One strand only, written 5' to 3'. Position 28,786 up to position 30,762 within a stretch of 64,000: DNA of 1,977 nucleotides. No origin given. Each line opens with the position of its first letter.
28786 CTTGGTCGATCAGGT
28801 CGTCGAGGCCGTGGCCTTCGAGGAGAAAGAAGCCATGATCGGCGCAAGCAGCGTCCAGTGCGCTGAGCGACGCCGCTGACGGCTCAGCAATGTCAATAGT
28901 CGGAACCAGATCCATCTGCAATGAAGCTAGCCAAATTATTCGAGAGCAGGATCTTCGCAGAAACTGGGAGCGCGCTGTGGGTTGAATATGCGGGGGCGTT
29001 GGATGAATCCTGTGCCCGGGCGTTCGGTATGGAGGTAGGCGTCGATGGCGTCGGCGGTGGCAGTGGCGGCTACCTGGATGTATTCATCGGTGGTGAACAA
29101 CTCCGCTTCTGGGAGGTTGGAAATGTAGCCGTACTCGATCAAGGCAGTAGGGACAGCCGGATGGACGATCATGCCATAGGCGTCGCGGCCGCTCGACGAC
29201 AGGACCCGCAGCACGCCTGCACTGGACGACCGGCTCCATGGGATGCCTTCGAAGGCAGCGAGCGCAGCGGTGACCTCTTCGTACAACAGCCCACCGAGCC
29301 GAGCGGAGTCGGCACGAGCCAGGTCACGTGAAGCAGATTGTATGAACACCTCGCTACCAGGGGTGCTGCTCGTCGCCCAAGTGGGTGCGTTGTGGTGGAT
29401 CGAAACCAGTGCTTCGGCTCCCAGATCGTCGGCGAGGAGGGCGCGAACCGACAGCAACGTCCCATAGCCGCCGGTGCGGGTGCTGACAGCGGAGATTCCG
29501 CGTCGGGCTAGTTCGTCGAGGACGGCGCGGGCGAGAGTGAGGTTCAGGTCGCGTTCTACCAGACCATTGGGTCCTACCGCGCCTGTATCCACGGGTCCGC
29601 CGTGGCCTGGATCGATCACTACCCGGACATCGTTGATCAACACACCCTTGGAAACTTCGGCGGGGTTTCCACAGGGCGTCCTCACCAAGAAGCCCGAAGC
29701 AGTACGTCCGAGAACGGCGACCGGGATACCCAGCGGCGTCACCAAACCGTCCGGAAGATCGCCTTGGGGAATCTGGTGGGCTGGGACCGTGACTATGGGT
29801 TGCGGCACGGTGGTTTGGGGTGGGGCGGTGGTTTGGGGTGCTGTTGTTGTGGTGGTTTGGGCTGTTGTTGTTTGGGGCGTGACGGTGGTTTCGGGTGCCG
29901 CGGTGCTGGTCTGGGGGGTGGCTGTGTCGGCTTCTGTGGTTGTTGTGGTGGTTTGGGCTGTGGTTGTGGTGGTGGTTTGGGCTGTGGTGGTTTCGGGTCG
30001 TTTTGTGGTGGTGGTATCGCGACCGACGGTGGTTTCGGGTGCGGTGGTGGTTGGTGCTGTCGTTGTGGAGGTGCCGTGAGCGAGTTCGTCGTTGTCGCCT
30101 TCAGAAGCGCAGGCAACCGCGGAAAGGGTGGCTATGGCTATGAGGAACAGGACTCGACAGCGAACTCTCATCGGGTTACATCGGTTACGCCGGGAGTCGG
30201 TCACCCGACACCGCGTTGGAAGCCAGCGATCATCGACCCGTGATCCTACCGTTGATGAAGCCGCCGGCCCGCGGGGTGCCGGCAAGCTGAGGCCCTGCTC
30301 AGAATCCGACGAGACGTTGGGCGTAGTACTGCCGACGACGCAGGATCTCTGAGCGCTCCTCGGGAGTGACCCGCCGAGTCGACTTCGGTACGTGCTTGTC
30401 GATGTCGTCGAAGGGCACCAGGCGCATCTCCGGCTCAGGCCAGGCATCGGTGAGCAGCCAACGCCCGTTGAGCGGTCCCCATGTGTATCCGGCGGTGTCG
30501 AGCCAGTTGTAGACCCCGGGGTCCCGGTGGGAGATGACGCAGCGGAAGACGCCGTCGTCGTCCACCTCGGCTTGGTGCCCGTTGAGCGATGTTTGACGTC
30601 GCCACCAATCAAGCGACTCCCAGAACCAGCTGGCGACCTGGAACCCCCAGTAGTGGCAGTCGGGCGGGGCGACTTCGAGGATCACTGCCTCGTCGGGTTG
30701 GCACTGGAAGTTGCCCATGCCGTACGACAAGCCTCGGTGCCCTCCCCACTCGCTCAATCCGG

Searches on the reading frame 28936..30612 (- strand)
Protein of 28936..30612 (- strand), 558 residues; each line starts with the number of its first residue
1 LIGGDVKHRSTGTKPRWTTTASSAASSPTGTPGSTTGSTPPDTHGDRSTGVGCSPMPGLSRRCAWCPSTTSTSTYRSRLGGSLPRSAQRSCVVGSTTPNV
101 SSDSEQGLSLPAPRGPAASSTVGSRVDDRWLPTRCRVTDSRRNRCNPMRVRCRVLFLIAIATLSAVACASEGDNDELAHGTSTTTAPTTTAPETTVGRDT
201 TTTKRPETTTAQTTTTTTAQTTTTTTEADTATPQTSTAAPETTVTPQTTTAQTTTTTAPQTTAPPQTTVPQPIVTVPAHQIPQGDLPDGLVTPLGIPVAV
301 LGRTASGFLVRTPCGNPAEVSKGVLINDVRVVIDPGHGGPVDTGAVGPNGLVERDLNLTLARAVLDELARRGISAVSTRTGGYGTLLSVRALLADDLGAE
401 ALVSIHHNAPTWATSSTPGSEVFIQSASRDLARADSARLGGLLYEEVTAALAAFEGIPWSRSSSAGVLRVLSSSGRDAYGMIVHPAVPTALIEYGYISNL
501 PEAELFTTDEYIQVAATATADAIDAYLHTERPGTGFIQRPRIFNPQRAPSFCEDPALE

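Call 63: search_protein_families(library=ncbifam, proteins=[window:28936-30612:-], max_evalue=1e-10)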
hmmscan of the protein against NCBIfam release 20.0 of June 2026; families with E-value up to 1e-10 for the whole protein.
window:28936-30612:- (558 aa): 4 families
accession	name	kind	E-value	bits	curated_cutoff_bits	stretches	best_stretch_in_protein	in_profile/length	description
TIGR02883.1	spore_cwlD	equivalog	4e-18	66.2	221.55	0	331-427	3-110/189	N-acetylmuramoyl-L-alanine amidase CwlD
NF007652.1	PRK10319.1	equivalog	2.1e-17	63.3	400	1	331-428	60-158/291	N-acetylmuramoyl-L-alanine amidase AmiA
NF007751.0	PRK10431.1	equivalog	1.7e-12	46.6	532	0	317-429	180-290/445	N-acetylmuramoyl-L-alanine amidase AmiB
NF038267.1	amidase_AmiC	exception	8.5e-12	44.4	700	0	329-428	187-284/407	N-acetylmuramoyl-L-alanine amidase AmiC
